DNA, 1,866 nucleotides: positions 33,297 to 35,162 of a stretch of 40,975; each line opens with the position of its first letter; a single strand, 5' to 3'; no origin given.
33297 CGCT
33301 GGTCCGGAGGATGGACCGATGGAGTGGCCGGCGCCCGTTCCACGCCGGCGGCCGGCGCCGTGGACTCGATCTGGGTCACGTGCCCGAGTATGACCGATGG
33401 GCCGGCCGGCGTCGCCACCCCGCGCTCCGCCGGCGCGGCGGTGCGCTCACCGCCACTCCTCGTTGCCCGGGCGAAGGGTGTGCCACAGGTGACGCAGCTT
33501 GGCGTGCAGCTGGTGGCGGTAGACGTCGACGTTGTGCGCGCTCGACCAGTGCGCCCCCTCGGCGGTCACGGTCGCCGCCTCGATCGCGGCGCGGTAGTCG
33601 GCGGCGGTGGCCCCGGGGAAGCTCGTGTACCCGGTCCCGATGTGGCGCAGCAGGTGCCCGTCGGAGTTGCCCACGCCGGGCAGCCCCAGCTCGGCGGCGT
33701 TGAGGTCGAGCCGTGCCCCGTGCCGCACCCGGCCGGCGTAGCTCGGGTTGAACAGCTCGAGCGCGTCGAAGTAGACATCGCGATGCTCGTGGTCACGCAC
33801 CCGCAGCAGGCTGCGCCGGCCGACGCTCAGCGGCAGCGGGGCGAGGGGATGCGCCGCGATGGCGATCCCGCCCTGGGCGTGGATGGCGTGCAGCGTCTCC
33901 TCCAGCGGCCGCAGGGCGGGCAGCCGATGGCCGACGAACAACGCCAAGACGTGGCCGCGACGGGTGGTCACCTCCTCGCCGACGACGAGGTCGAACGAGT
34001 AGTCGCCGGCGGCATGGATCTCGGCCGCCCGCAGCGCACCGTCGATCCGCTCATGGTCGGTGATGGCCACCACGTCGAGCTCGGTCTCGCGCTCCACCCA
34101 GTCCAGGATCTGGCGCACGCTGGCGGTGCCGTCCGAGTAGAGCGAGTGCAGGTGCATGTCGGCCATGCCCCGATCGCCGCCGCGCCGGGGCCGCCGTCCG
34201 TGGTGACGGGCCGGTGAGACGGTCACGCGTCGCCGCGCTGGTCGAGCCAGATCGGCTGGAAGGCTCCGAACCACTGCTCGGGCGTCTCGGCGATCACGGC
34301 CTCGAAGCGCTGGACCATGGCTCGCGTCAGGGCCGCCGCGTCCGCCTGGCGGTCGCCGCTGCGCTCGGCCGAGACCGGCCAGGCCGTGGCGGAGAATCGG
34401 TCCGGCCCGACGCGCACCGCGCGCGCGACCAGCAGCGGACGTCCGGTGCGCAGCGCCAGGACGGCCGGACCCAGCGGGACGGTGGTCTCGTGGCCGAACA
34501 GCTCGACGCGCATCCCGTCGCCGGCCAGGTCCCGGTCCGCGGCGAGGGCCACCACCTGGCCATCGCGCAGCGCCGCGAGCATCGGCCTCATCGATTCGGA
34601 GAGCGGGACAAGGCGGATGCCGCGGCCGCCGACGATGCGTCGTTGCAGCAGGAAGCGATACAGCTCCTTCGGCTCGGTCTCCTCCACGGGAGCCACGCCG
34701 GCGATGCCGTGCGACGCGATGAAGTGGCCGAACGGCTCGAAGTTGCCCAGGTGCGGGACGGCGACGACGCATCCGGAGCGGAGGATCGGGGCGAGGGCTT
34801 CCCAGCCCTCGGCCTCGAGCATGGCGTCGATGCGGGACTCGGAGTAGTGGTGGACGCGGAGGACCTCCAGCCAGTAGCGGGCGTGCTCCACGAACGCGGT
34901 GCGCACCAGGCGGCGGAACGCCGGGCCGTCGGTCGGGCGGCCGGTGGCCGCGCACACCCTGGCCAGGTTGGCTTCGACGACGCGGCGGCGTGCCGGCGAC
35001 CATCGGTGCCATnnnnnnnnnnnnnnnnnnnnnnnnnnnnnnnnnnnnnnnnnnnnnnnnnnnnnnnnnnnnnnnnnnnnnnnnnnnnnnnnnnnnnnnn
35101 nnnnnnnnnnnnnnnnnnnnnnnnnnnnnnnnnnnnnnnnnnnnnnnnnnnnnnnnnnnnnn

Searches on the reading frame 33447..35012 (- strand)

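Call 59: search_protein_families(library=pfam, proteins=[window:33447-35012:-], max_evalue=0.0001)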
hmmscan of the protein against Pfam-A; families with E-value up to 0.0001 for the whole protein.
window:33447-35012:- (521 aa): 1 family
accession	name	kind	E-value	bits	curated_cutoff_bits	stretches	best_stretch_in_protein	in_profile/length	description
PF13263.12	PHP_C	-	1.2e-08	34.8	21.3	1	439-480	11-54/56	PHP-associated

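Call 63: search_protein_families(library=ncbifam, proteins=[window:33447-35012:-], max_evalue=0.00001)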
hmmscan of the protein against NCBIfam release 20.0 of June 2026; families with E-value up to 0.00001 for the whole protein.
window:33447-35012:- (521 aa): 3 families
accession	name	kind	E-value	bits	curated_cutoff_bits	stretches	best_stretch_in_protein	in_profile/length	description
NF038032.1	CehA_McbA_metalo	domain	3e-16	59.7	80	1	284-453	5-179/315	CehA/McbA family metallohydrolase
NF047791.1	RNaseRnm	equivalog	6.8e-08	32.1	375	1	283-352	2-70/275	RNase RNM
NF041577.1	nside_bi_sphtase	equivalog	2.5e-07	30.1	400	1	284-351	4-68/276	3',5'-nucleoside bisphosphate phosphatase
